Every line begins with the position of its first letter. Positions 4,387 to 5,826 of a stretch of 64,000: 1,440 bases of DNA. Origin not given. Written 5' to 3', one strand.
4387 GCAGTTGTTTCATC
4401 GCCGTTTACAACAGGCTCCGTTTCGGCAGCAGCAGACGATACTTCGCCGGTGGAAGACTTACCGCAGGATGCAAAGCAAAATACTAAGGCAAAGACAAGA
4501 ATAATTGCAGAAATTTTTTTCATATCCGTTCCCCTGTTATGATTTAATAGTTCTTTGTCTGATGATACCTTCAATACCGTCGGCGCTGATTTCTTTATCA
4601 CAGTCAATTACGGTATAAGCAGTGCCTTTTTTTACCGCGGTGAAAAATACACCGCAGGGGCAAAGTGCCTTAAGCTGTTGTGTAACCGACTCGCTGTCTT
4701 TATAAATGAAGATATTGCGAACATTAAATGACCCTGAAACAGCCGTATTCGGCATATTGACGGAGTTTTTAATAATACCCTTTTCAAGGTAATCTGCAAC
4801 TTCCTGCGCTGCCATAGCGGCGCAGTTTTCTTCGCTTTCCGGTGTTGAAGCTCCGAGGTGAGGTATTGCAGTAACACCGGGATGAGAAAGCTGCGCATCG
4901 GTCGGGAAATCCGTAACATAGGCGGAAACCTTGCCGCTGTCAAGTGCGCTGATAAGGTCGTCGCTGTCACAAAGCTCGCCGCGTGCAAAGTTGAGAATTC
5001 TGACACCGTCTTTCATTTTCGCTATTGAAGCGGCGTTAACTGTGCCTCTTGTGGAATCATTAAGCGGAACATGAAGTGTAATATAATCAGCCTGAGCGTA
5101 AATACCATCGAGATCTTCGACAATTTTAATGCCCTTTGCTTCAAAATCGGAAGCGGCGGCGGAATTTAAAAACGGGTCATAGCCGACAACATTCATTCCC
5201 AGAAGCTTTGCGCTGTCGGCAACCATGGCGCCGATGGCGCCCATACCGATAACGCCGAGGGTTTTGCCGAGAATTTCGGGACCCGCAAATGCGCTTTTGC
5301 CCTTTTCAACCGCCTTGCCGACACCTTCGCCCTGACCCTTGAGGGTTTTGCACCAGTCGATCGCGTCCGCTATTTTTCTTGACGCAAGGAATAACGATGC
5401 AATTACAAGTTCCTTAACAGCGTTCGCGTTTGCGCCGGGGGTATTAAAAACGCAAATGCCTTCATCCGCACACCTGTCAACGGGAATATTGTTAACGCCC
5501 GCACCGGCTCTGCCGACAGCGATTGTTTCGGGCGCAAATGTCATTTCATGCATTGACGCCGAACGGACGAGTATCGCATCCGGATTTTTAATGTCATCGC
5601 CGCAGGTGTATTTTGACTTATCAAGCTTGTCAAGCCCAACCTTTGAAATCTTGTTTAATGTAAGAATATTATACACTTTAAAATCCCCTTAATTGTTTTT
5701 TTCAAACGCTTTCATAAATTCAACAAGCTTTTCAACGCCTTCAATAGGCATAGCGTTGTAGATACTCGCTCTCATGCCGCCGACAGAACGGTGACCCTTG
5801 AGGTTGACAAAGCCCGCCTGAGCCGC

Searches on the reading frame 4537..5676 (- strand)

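Call 27: search_protein_families(library=pfam, proteins=[window:4537-5676:-], max_evalue=0.0001)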
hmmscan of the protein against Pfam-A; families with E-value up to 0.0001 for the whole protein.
window:4537-5676:- (379 aa): 3 families
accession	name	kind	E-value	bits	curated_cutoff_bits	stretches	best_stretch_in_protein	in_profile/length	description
PF02826.25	2-Hacid_dh_C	-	1.1e-40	139.3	25.1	1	95-275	4-178/178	D-isomer specific 2-hydroxyacid dehydrogenase, NAD binding domain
PF00389.36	2-Hacid_dh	-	7.3e-17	61.7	24.6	1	20-307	28-134/134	D-isomer specific 2-hydroxyacid dehydrogenase, catalytic domain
PF03446.21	NAD_binding_2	-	1.5e-06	28.7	21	1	140-230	2-92/161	NAD binding domain of 6-phosphogluconate dehydrogenase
